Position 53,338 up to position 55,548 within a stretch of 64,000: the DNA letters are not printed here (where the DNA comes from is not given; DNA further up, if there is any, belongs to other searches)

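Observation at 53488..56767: IPMS/homocitrate/Re-citrate-synthase-family enzyme with a C-terminal Cache-like domain, immediately upstream of icd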

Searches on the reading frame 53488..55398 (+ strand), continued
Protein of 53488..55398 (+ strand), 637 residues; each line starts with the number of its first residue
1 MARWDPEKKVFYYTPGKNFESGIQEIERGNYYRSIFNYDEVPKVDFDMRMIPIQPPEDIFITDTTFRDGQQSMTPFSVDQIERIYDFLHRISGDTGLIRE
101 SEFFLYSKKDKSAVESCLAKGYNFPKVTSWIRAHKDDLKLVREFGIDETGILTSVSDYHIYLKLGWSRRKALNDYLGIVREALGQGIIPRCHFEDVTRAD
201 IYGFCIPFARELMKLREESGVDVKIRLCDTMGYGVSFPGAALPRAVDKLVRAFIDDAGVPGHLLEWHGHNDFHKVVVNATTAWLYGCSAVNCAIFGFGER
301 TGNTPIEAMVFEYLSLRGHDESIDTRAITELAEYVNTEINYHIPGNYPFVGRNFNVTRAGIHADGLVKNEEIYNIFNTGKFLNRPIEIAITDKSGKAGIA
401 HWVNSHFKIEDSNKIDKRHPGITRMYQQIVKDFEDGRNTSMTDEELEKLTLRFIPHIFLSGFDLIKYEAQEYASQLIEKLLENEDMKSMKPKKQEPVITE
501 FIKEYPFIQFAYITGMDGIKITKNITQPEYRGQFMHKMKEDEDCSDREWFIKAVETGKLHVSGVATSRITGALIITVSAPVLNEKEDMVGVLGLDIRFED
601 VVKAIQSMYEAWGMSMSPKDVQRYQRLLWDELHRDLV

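Call 57: search_protein_families(library=ncbifam, proteins=[L037:7754-9010:+, L037:9013-9507:+, L037:9510-10682:+, L049:7807-8988:+, L049:9859-12153:+], max_evalue=1e-20)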
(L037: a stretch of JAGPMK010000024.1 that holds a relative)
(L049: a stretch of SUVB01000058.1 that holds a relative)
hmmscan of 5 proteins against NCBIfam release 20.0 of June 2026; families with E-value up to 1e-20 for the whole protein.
L037:7754-9010:+ (419 aa): 19 families
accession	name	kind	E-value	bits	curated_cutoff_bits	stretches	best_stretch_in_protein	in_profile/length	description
NF001614.1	PRK00402.1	subfamily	5.9e-169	562.1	385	1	4-416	2-415/415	aconitase/3-isopropylmalate dehydratase large subunit family protein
TIGR01343.1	hacA_fam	subfamily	1.6e-168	560.5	385.7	1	4-416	1-412/412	homoaconitate hydratase family protein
TIGR02086.1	IPMI_arch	subfamily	3.2e-163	543.2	410.15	1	4-417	2-411/411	3-isopropylmalate dehydratase/homoaconitate hydratase family large subunit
TIGR02083.1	LEU2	equivalog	1.6e-143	478.6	610.65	1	4-418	2-419/419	3-isopropylmalate dehydratase large subunit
NF040615.1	HacA_Meth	equivalog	2.8e-133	444.7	550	1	4-414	2-417/419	homoaconitase large subunit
NF005558.0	PRK07229.1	equivalog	1.1e-115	387.7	612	1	1-418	1-415/647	aconitate hydratase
NF009116.0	PRK12466.1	subfamily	1.5e-92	310.6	531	2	2-281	4-303/472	3-isopropylmalate dehydratase large subunit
TIGR01342.1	acon_putative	hypoth_equivalog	3.3e-90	303.1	719.15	1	4-418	1-412/655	putative aconitate hydratase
NF004016.0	PRK05478.1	subfamily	1.2e-85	287.9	510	2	1-281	2-301/468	3-isopropylmalate dehydratase large subunit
TIGR00139.1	h_aconitase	equivalog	1.3e-78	265.1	529.9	2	246-418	277-457/709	homoaconitase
TIGR00170.1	leuC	equivalog_domain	3e-72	243.7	560.25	2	1-280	1-299/466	3-isopropylmalate dehydratase large subunit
NF006690.0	PRK09238.1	equivalog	6.3e-52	176.6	782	1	244-417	647-816/852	bifunctional aconitate hydratase 2/2-methylisocitrate dehydratase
TIGR01340.1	aconitase_mito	equivalog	1.6e-51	175.6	825.35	1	9-412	37-472/745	aconitate hydratase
NF008503.0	PRK11413.1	equivalog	4.7e-39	134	641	1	77-282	107-312/753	hydratase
TIGR00117.1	acnB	equivalog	2.4e-37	128.2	1287.2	1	245-417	647-814/844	bifunctional aconitate hydratase 2/2-methylisocitrate dehydratase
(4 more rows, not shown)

L037:9013-9507:+ (165 aa): 7 families
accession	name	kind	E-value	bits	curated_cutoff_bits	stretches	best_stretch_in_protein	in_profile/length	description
TIGR02087.1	LEUD_arch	subfamily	1.3e-52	177.7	108.95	1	5-159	1-156/157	LeuD/DmdB family oxidoreductase small subunit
NF040625.1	HacB2_Meth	equivalog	1.6e-52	177.2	230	1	2-159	3-159/161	homoaconitase small subunit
TIGR02084.1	leud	equivalog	2.4e-51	173.5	245.85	1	5-159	1-156/156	3-isopropylmalate dehydratase small subunit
NF010629.0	PRK14023.1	equivalog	4.5e-42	143.7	229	1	6-161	3-158/166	homoaconitate hydratase small subunit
NF040604.2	HacB_Meth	equivalog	4.6e-42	143.6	230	1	1-159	1-159/159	homoaconitase small subunit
NF005558.0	PRK07229.1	equivalog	1.5e-23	83.3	612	1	9-114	477-590/647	aconitate hydratase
TIGR01342.1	acon_putative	hypoth_equivalog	2.4e-21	75.6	719.15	1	10-116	477-595/655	putative aconitate hydratase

L037:9510-10682:+ (391 aa): 16 families
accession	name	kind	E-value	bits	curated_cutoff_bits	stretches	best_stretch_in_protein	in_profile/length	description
TIGR00183.1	prok_nadp_idh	equivalog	3.4e-164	546.6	567.3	1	6-384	29-415/417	isocitrate dehydrogenase (NADP(+))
NF005425.0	PRK07006.1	equivalog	1.5e-155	518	490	1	6-384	29-415/416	NADP-dependent isocitrate dehydrogenase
NF005036.0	PRK06451.1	equivalog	2.2e-139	464.7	484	1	6-384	26-407/412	NADP-dependent isocitrate dehydrogenase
NF005610.0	PRK07362.1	equivalog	1e-135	453.1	585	2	6-224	31-262/474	NADP-dependent isocitrate dehydrogenase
NF006529.0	PRK08997.1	equivalog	2.1e-80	270.2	510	1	6-363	6-319/335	isocitrate dehydrogenase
TIGR02088.1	LEU3_arch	subfamily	2.2e-77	260.5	409.8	1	8-364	3-312/324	isopropylmalate/isohomocitrate dehydrogenases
NF006673.0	PRK09222.1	equivalog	1.5e-76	258.3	509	2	169-388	142-344/482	NADP-dependent isocitrate dehydrogenase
NF040626.1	AksF2_Meth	equivalog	1.8e-71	241.1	540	1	4-365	2-316/333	homoisocitrate dehydrogenase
NF040619.1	AksF_Meth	equivalog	6.7e-65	219.4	500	1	6-366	4-334/343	homoisocitrate dehydrogenase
TIGR00175.1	mito_nad_idh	equivalog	4.8e-61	206.8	432.4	1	170-364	140-319/334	isocitrate dehydrogenase (NAD(+))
TIGR02924.1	ICDH_alpha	equivalog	3e-60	204.6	561.35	1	8-388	5-340/473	isocitrate dehydrogenase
NF002898.0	PRK03437.1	equivalog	1.5e-51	175.8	393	1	4-358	5-328/347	3-isopropylmalate dehydrogenase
TIGR02089.1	TTC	equivalog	6.2e-47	160.2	470.4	1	5-366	5-339/352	tartrate dehydrogenase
NF040855.1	iso_homocit_dh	equivalog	1.2e-41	143.1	680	1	8-363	6-303/345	isocitrate--homoisocitrate dehydrogenase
TIGR00169.1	leuB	equivalog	8.7e-40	136.8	353.2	1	8-366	4-336/349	3-isopropylmalate dehydrogenase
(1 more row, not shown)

L049:7807-8988:+ (394 aa): 16 families
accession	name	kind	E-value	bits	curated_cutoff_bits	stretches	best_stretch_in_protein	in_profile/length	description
TIGR00183.1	prok_nadp_idh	equivalog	5e-150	499.9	567.3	1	8-393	18-415/417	isocitrate dehydrogenase (NADP(+))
NF005425.0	PRK07006.1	equivalog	1.1e-147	492.2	490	1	11-393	21-415/416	NADP-dependent isocitrate dehydrogenase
NF005036.0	PRK06451.1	equivalog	7.1e-119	397.2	484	1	9-388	16-402/412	NADP-dependent isocitrate dehydrogenase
NF005610.0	PRK07362.1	equivalog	1.2e-118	396.7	585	2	8-247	20-271/474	NADP-dependent isocitrate dehydrogenase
NF006673.0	PRK09222.1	equivalog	2.3e-72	244.5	509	2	182-393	142-340/482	NADP-dependent isocitrate dehydrogenase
NF006529.0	PRK08997.1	equivalog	1.8e-71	240.8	510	1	15-374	2-321/335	isocitrate dehydrogenase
TIGR02088.1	LEU3_arch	subfamily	1.5e-69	234.7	409.8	2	174-378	128-317/324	isopropylmalate/isohomocitrate dehydrogenases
TIGR00175.1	mito_nad_idh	equivalog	1.9e-60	204.8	432.4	2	183-380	140-326/334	isocitrate dehydrogenase (NAD(+))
TIGR02924.1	ICDH_alpha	equivalog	1.8e-58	198.8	561.35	1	21-393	5-336/473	isocitrate dehydrogenase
NF040626.1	AksF2_Meth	equivalog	1e-56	192.6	540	1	18-374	3-316/333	homoisocitrate dehydrogenase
NF002898.0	PRK03437.1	equivalog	1.5e-50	172.5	393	1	18-380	6-341/347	3-isopropylmalate dehydrogenase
NF040619.1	AksF_Meth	equivalog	3.9e-50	170.8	500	1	17-379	2-338/343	homoisocitrate dehydrogenase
TIGR02089.1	TTC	equivalog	7.6e-39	133.6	470.4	1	18-380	5-344/352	tartrate dehydrogenase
NF040855.1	iso_homocit_dh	equivalog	2.1e-37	129.2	680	1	174-381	123-312/345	isocitrate--homoisocitrate dehydrogenase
TIGR00169.1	leuB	equivalog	2.7e-37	128.6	353.2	1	19-376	2-337/349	3-isopropylmalate dehydrogenase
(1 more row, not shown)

L049:9859-12153:+ (765 aa): 15 families
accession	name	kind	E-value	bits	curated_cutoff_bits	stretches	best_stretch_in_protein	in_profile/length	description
NF008503.0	PRK11413.1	equivalog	0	1205.7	641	1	1-763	1-750/753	hydratase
NF005558.0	PRK07229.1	equivalog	3.3e-99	333.2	612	1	34-763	2-643/647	aconitate hydratase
TIGR01342.1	acon_putative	hypoth_equivalog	1.3e-83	281.3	719.15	2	55-317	22-283/655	putative aconitate hydratase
NF001614.1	PRK00402.1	subfamily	2.4e-52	178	385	1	36-317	2-287/415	aconitase/3-isopropylmalate dehydratase large subunit family protein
TIGR02086.1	IPMI_arch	subfamily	7.3e-43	146.8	410.15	1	36-316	2-281/411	3-isopropylmalate dehydratase/homoaconitate hydratase family large subunit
TIGR01343.1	hacA_fam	subfamily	2.9e-42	144.7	385.7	1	36-317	1-284/412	homoaconitate hydratase family protein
TIGR02083.1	LEU2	equivalog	4e-38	131.4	610.65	1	133-317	103-287/419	3-isopropylmalate dehydratase large subunit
TIGR01340.1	aconitase_mito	equivalog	9.4e-36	123.4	825.35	1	48-318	45-333/745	aconitate hydratase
NF009116.0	PRK12466.1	subfamily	4.9e-31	107.8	531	1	139-477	120-459/472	3-isopropylmalate dehydratase large subunit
NF009520.0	PRK12881.1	subfamily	6.3e-27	93.7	905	1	143-378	204-446/893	aconitate hydratase AcnA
NF040615.1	HacA_Meth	equivalog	1.4e-26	93.2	550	0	130-316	97-290/419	homoaconitase large subunit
NF006757.0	PRK09277.1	subfamily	2.3e-26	91.8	686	1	139-377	200-444/888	aconitate hydratase AcnA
NF004016.0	PRK05478.1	subfamily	1.4e-25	89.8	510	1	139-477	118-457/468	3-isopropylmalate dehydratase large subunit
TIGR00170.1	leuC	equivalog_domain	2.5e-22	79.1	560.25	1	141-466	119-451/466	3-isopropylmalate dehydratase large subunit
TIGR01341.1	aconitase_1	equivalog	1.1e-21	76.4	945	0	144-331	189-388/876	aconitate hydratase AcnA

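Call 64: fold_search(model_id=the predicted structure, library=pdb)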
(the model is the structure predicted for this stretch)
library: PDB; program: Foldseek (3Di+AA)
matches with E <= 10: 1773; with E <= 0.001: 354
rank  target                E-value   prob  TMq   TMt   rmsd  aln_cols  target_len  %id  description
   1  6ktq_B                1.1e-16  1.00  0.47  0.71   5.7       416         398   22  Crystal structure of catalytic domain of homocitrate synthase from Sulfolobus acidocaldarius (SaHCS(dRAM)) in complex  (released 2020-09-02)
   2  6ktq_A                6.0e-16  1.00  0.47  0.71   5.7       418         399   22  Crystal structure of catalytic domain of homocitrate synthase from Sulfolobus acidocaldarius (SaHCS(dRAM)) in complex  (released 2020-09-02)
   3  6e1j_A                2.1e-15  1.00  0.45  0.66   6.4       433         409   22  Crystal Structure of Methylthioalkylmalate Synthase (BjuMAM1.1) from Brassica juncea (released 2019-05-08)
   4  6e1j_B                4.2e-15  1.00  0.45  0.67   6.4       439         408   23  Crystal Structure of Methylthioalkylmalate Synthase (BjuMAM1.1) from Brassica juncea (released 2019-05-08)
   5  4ov9                  2.7e-14  1.00  0.42  0.68   8.5       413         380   22  Structure of isopropylmalate synthase binding with alpha-isopropylmalate (released 2014-08-20)
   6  4ov4                  4.9e-14  1.00  0.42  0.66   8.4       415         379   20  Isopropylmalate synthase binding with ketoisovalerate (released 2014-08-20)
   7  3fig_A                1.3e-13  1.00  0.41  0.45  15.5       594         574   14  Crystal Structure of Leucine-bound LeuA from Mycobacterium tuberculosis (released 2008-12-23)
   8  3rmj_B                1.6e-13  1.00  0.37  0.71   6.0       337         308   24  Crystal structure of truncated alpha-Isopropylmalate Synthase from Neisseria meningitidis (released 2012-03-14)
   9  3mi3_A                1.8e-13  1.00  0.43  0.71   6.8       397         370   19  Homocitrate Synthase Lys4 bound to Lysine (released 2010-04-28)
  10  3rmj_A                2.2e-13  1.00  0.37  0.72   4.2       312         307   25  Crystal structure of truncated alpha-Isopropylmalate Synthase from Neisseria meningitidis (released 2012-03-14)
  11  3mi3_B                2.4e-13  1.00  0.43  0.71   7.0       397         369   19  Homocitrate Synthase Lys4 bound to Lysine (released 2010-04-28)
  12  3ivt_B                2.6e-13  1.00  0.42  0.64   9.5       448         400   20  Homocitrate Synthase Lys4 bound to 2-OG (released 2009-09-22)
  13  3hpz_A                4.0e-13  1.00  0.41  0.45  16.2       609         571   13  Crystal structure of Mycobacterium tuberculosis LeuA complexed with bromopyruvate (released 2010-05-19)
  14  3ivs_A                1.3e-12  1.00  0.42  0.69   7.0       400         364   20  Homocitrate Synthase Lys4 (released 2009-09-22)
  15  3ivt_A                1.5e-12  1.00  0.42  0.64   9.3       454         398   19  Homocitrate Synthase Lys4 bound to 2-OG (released 2009-09-22)
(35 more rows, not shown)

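Call 66: find_encoding_contigs(protein=window:53488-55398:+, flank=3000, max_places=3)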
Protein window:53488-55398:+ (637 aa): 1 contig read that carries it; 1 place shown.
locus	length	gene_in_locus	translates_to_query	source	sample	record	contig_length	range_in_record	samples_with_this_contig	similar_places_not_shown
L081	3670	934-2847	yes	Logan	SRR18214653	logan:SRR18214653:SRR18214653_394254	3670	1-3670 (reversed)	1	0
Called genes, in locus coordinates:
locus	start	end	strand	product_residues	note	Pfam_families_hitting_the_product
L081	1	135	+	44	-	?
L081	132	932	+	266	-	PF01476:LysM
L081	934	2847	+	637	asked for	PF00682:HMGL-like, PF02743:dCache_1 (weak), PF22673:MCP-like_PDC_1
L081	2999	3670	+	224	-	?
